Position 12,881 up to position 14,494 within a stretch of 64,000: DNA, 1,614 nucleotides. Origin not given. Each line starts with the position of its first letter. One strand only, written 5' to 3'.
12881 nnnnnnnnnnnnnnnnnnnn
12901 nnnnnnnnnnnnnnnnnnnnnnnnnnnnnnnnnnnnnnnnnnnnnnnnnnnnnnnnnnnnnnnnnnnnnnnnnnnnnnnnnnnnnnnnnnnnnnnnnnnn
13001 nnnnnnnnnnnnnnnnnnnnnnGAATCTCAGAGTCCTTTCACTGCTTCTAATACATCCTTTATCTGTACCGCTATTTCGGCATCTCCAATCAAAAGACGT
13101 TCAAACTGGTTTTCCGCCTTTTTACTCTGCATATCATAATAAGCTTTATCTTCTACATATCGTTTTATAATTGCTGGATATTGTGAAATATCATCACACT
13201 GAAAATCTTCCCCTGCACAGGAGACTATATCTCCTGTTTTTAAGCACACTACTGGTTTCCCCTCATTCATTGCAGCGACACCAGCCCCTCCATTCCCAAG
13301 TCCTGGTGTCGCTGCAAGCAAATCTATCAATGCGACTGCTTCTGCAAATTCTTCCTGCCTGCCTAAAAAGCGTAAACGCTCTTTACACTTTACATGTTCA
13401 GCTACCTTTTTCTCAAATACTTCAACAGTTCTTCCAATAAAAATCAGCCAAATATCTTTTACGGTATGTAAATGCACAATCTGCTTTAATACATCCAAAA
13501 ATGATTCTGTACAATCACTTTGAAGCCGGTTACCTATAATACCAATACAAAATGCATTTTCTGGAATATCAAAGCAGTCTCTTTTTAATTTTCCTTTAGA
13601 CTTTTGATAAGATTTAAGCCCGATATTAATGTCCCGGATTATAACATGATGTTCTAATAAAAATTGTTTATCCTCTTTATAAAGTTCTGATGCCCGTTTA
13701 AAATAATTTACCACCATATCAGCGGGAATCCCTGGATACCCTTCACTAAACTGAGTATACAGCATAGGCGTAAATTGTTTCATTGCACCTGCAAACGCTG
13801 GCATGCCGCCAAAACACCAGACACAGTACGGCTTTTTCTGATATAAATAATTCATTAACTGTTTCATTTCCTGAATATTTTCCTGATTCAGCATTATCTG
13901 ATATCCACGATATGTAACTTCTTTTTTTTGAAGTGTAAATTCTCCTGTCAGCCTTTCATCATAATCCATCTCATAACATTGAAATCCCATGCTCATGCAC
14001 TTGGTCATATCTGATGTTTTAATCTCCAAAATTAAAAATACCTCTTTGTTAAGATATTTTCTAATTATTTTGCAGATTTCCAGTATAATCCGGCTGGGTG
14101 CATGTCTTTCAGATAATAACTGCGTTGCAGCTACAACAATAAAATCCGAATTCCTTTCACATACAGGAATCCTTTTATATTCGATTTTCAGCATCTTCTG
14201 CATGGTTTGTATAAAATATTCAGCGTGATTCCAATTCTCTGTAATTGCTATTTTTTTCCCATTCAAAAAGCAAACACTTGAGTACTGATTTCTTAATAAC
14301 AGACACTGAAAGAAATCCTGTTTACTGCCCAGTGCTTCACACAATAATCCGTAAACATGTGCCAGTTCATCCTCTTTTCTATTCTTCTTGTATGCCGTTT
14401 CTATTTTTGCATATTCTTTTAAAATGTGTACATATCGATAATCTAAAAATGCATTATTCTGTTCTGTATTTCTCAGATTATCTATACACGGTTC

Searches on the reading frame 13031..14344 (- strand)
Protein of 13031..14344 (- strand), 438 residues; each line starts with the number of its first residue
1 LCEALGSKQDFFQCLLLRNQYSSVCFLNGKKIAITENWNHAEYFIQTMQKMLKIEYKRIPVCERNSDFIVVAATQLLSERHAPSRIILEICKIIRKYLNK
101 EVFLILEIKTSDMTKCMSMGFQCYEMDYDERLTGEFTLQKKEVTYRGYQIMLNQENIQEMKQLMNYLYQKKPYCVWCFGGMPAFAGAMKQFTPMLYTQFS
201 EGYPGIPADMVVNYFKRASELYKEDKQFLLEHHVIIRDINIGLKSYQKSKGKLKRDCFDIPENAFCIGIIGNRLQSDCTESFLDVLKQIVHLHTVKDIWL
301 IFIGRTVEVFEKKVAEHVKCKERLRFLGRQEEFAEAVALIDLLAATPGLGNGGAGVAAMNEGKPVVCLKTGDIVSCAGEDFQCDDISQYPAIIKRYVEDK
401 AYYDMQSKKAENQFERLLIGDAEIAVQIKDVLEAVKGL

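Call 35: search_protein_families(library=ncbifam, proteins=[P0043, P0055], max_evalue=0.001)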
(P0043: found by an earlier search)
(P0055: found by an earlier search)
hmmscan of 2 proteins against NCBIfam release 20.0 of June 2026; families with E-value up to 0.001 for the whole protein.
P0043 (914 aa): 1 family
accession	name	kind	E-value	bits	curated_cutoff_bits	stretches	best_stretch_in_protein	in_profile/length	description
TIGR03999.1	thiol_BshA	equivalog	0.00071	18.6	273.7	0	717-851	176-309/375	N-acetyl-alpha-D-glucosaminyl L-malate synthase BshA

P0055 (912 aa): 2 families
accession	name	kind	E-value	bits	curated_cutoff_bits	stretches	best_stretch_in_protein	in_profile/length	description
NF047683.1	TeichurnBiosyTuaG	equivalog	0.00032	20.4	400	1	269-329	57-117/252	teichuronic acid biosynthesis protein TuaG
TIGR04440.1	glyco_TIGR04440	domain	0.00071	19.4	70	0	260-326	43-109/215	TIGR00180 family glycosyltransferase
